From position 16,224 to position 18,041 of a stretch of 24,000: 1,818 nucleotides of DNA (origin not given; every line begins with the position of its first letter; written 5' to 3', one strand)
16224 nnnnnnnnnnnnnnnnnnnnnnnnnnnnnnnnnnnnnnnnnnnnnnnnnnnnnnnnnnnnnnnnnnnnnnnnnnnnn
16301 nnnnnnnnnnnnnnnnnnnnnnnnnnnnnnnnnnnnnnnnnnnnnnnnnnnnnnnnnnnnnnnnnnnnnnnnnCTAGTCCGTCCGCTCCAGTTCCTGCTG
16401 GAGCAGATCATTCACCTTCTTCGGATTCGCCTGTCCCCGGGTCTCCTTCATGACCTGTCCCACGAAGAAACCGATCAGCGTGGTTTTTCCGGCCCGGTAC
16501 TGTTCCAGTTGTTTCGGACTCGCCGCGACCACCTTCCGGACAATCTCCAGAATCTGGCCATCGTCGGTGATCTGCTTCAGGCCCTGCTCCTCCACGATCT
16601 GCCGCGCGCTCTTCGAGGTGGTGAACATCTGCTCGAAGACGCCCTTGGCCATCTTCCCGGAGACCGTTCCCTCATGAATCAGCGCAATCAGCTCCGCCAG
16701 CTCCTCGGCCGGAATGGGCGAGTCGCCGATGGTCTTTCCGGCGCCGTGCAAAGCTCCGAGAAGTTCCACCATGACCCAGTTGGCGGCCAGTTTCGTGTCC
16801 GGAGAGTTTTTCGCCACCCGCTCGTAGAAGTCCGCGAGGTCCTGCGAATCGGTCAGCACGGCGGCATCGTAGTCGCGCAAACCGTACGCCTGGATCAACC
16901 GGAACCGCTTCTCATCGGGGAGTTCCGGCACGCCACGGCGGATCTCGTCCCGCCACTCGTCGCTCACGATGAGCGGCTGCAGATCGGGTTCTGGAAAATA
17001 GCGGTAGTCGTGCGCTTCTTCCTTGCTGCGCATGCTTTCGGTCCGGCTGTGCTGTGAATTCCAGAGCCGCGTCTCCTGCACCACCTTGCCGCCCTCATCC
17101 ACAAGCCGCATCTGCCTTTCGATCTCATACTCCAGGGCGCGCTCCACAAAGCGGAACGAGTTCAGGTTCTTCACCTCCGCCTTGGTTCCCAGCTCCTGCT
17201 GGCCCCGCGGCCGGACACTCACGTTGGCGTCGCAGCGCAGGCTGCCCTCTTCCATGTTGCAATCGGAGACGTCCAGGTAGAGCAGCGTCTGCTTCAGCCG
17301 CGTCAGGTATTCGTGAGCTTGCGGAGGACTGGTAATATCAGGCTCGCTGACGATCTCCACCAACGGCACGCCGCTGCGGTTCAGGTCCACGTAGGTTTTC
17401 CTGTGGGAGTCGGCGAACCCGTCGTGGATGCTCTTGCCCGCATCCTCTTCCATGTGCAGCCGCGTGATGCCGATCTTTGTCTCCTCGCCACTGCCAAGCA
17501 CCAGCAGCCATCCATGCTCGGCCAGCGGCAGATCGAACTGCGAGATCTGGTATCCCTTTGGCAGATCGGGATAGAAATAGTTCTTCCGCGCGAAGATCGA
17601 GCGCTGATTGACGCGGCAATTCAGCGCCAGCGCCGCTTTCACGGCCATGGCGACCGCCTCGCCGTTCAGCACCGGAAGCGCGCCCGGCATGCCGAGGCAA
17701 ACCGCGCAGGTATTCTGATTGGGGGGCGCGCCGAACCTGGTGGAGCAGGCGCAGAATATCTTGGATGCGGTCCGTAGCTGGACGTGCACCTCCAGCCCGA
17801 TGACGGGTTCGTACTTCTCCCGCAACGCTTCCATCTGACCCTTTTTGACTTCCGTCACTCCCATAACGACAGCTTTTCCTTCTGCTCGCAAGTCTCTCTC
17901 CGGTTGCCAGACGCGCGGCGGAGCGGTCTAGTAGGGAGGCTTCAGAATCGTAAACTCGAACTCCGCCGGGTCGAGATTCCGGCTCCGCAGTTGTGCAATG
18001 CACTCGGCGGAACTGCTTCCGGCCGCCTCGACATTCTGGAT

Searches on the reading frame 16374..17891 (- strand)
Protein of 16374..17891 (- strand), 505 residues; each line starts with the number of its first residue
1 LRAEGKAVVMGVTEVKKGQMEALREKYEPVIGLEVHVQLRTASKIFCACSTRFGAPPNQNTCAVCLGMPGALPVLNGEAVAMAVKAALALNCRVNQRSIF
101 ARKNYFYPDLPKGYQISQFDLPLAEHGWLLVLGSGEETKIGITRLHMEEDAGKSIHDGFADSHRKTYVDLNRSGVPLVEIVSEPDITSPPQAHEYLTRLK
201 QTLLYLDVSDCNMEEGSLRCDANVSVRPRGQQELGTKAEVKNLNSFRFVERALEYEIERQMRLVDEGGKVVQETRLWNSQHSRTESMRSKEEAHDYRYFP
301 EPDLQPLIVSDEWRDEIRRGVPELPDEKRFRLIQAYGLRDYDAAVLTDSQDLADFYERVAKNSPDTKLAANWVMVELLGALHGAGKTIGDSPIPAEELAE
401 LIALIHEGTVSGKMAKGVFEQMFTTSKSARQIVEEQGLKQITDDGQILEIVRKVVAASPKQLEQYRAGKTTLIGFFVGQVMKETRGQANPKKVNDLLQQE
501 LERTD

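Call 7: search_protein_families(library=pfam, proteins=[window:16374-17891:-])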
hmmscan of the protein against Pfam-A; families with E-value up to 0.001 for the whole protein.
window:16374-17891:- (505 aa): 2 families
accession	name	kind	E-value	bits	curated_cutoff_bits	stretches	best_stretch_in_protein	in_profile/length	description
PF02934.20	GatB_N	-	1.4e-124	415.2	23.4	1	30-313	2-275/277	GatB/GatE catalytic domain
PF02637.23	GatB_Yqey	-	8.6e-54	181.9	27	1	354-501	1-148/148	GatB domain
